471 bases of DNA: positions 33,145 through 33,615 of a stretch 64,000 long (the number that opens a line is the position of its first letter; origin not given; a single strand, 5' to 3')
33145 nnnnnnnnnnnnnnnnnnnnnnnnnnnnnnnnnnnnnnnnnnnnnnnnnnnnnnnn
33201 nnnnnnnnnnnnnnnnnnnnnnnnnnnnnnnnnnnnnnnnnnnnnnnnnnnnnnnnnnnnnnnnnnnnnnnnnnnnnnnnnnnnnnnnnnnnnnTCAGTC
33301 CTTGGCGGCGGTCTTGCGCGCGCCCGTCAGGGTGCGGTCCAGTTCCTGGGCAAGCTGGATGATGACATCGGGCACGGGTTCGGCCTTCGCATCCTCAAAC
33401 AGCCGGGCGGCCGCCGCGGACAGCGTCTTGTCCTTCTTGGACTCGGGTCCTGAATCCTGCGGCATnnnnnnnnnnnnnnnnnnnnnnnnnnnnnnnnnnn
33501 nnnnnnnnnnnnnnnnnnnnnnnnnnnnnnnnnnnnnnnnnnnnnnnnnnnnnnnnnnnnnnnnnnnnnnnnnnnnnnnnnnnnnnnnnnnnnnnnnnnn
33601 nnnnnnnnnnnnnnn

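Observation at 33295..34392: Domain-inverted, sigma4-less PhyR analogue divergent from nepR: candidate non-canonical general stress switch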

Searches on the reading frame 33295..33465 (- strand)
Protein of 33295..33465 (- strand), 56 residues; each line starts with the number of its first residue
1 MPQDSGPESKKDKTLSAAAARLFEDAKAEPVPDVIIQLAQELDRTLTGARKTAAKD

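Call 3: search_protein_families(library=pfam, proteins=[window:33295-33465:-], max_evalue=10)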
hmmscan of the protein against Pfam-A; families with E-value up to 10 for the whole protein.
window:33295-33465:- (56 aa): 1 family
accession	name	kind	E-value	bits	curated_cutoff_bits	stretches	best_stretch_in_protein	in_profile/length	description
PF16711.10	SCAB-ABD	-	0.33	11.3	25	1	9-27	26-43/43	Actin-binding domain of plant-specific actin-binding protein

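Call 4: search_protein_families(library=ncbifam, proteins=[window:33295-33465:-], max_evalue=1)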
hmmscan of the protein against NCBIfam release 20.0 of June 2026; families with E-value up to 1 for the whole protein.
window:33295-33465:- (56 aa): 0 families

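Call 12: search_solved_structures(query=window:33295-33465:-, max_evalue=10, show_alignments=3)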
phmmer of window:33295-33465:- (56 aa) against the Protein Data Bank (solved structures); distinct sequences matched with E-value up to 10: 0.

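Call 36: find_homologous_proteins(query=window:33295-33465:-, max_evalue=0.001)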
Query window:33295-33465:- (56 aa): 11 proteins with E <= 0.001 among 11 candidates.
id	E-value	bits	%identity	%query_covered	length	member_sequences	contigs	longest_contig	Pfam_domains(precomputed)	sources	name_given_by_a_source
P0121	7.2e-27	108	100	100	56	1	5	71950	-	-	-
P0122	3.8e-16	75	72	96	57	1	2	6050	-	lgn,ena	-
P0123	8.0e-16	74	74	96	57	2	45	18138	-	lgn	-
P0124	1.8e-15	73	78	82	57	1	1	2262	-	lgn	-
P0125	3.4e-14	69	73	91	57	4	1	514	-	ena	-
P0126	4.8e-14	68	68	100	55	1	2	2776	-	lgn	-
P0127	6.8e-14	68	69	96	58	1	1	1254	-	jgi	jgi:hypothetical protein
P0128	7.0e-14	68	69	96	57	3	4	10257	-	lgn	-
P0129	1.6e-13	67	74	82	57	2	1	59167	-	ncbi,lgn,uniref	ncbi:hypothetical protein [Tabrizicola sp.]|uniref:hypothetical protein n=1 Tax=Tabrizicola sp. TaxI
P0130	3.2e-13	66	64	98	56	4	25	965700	-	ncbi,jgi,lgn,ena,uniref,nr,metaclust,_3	ncbi:MAG: hypothetical protein V4720_13900 [Pseudomonadota bacterium]|uniref:hypothetical protein n=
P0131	3.2e-13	66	64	98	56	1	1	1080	-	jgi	jgi:hypothetical protein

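Call 39: search_solved_structures(query=A4, max_evalue=10, show_alignments=4)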
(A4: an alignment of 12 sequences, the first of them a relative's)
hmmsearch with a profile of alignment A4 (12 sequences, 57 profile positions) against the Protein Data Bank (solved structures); distinct sequences matched with E-value up to 10: 4.
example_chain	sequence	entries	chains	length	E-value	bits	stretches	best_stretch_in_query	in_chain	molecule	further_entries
9mkp_A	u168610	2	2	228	0.056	16.6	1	18-37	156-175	Capsid protein p25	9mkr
2yjn_A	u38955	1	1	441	0.22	14.7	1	14-44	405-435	GLYCOSYLTRANSFERASE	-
9mkq_A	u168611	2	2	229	0.28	14.3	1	18-35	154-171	Capsid protein p25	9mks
9had_C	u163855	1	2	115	2.2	11.5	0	33-52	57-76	DerF21_binder10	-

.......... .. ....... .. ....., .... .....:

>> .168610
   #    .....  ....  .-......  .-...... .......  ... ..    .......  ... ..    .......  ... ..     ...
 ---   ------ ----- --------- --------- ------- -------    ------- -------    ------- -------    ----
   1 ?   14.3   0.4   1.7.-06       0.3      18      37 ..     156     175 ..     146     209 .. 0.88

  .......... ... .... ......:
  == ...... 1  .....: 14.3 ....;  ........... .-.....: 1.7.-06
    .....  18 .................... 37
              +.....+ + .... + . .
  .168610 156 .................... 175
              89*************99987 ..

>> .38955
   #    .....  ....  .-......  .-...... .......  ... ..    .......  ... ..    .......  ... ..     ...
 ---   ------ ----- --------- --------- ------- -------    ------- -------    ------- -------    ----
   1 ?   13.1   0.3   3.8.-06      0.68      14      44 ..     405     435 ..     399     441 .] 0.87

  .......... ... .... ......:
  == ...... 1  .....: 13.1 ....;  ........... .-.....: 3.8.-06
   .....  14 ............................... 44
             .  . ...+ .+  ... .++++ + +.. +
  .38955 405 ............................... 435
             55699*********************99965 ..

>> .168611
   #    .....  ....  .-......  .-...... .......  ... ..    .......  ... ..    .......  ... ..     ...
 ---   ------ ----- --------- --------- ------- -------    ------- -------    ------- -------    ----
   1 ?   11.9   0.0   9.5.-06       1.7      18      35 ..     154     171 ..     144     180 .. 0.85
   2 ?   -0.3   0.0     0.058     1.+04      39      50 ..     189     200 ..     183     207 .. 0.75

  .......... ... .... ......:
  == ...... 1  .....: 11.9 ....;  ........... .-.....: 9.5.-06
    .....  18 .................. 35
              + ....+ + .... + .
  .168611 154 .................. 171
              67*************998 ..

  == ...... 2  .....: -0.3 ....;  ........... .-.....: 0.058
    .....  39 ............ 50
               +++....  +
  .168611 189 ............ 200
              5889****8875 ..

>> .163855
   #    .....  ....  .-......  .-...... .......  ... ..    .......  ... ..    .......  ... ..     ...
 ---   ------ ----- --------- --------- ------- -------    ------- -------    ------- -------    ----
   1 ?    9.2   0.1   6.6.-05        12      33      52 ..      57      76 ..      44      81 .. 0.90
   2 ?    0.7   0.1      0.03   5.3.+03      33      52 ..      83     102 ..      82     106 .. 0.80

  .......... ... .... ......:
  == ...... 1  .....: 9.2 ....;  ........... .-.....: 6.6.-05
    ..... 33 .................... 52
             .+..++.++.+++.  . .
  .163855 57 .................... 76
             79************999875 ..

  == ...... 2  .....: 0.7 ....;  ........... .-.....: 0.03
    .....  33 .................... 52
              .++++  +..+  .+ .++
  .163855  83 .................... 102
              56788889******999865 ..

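Call 40: search_protein_families(library=pfam, proteins=[P0130, P0125], max_evalue=10)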
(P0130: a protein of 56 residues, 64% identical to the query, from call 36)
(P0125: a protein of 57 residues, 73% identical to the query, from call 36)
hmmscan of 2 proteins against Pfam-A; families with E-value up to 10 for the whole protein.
P0130 (56 aa): 2 families
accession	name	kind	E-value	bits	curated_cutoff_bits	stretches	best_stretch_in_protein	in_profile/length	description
PF25212.1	HVO_A0114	-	0.058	13.6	27.6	1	16-47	21-51/84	HVO_A0114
PF18557.6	NepR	-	0.062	13.4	25.7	1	24-44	13-33/35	Anti-sigma factor NepR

P0125 (57 aa): 0 families

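Call 66: search_protein_families(library=ncbifam, proteins=[window:33295-33465:-], max_evalue=10)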
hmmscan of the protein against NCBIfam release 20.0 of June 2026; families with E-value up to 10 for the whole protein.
window:33295-33465:- (56 aa): 0 families
